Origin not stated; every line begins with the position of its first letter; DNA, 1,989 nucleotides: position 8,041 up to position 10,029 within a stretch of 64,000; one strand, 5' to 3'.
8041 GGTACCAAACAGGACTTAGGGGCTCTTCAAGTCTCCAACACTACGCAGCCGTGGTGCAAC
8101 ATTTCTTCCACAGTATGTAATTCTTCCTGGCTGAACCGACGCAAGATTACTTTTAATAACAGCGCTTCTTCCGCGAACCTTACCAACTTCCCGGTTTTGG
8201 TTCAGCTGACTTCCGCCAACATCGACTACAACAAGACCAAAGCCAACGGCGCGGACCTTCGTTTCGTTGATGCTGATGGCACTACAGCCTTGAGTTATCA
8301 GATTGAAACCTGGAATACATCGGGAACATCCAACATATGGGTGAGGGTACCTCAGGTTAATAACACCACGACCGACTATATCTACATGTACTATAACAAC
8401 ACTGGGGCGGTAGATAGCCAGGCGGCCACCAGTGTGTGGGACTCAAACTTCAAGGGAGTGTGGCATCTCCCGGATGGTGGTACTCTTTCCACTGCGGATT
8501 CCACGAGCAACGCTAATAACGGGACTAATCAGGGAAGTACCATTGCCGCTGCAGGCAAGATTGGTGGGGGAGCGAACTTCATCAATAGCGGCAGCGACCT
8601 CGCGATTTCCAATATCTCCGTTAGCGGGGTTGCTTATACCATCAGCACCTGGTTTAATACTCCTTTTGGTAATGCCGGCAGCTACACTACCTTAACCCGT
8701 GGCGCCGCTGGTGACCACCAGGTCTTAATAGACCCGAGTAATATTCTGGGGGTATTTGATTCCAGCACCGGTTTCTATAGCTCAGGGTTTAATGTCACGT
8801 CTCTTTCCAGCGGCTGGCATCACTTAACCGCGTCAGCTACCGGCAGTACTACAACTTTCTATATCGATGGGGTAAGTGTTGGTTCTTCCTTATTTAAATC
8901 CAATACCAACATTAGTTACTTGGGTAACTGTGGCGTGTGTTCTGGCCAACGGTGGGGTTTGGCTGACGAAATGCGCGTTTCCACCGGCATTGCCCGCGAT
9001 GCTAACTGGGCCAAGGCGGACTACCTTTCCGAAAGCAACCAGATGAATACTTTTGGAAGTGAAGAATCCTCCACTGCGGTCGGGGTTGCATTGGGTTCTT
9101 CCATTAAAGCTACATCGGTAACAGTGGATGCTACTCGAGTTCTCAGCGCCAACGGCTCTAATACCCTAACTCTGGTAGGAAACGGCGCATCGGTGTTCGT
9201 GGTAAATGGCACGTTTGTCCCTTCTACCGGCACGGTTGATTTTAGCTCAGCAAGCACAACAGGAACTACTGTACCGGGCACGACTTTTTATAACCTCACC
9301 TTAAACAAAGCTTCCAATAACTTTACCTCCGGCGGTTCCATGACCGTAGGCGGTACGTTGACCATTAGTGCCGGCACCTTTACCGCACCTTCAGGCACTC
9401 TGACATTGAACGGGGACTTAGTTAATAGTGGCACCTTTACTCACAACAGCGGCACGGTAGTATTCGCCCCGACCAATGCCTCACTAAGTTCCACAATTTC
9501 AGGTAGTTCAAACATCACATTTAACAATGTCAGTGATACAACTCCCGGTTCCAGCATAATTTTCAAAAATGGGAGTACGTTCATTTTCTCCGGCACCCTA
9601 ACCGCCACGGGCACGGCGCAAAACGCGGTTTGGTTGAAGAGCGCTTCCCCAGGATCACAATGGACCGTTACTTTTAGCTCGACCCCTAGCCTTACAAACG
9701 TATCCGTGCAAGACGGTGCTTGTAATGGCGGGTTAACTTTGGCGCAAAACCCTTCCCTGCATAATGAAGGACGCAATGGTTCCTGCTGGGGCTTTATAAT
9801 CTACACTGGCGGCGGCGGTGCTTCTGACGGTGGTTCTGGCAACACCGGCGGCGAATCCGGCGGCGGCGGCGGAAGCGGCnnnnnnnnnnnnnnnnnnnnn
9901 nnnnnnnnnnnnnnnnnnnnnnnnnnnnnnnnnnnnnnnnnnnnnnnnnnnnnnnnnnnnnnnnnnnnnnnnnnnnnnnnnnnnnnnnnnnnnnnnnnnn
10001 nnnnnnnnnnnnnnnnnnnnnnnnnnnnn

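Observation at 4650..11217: Triplicated ultra-glycine-rich domain in giant protein 2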

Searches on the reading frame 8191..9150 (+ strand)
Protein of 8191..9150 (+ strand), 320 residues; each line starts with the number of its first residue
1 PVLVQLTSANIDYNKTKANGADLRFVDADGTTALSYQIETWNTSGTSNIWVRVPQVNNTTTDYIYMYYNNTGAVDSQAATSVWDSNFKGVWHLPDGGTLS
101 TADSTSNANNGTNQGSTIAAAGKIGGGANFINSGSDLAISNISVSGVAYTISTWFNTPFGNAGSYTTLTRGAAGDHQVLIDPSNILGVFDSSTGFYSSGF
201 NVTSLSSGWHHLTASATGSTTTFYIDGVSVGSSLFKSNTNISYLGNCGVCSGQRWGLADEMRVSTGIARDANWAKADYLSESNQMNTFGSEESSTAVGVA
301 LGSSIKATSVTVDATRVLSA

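Call 45: search_protein_families(library=pfam, proteins=[window:8191-9150:+], max_evalue=1)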
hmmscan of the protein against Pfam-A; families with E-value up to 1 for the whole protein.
window:8191-9150:+ (320 aa): 2 families
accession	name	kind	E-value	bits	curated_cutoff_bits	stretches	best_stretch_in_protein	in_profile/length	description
PF10102.14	DUF2341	-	7.4e-16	58.8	23.4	1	19-83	1-65/84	Domain of unknown function (DUF2341)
PF13385.13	Laminin_G_3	-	8.3e-08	32.9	27.6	1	134-246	4-123/151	Concanavalin A-like lectin/glucanases superfamily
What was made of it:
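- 8590..8928 (+): Laminin_G_3 / concanavalin A-like lectin domain (aa ~1368-1480). PF13385 at 32.9 bits against a cut-off of 27.6, E 8.3e-8 (call 45).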

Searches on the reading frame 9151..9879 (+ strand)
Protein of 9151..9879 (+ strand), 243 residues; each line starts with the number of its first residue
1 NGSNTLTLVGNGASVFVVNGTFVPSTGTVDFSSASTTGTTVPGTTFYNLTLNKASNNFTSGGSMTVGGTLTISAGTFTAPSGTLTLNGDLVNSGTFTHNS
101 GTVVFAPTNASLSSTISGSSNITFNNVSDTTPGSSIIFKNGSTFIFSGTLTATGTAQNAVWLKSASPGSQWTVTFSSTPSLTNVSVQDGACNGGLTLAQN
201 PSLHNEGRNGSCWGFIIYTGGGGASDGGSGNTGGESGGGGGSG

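Call 45: search_protein_families(library=pfam, proteins=[window:9151-9879:+], max_evalue=1)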
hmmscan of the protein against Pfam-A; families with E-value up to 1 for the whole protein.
window:9151-9879:+ (243 aa): 1 family
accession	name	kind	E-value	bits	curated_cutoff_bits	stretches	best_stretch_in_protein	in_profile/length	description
PF03292.19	Pox_P4B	-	0.12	11.1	25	1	80-122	404-446/657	Poxvirus P4B major core protein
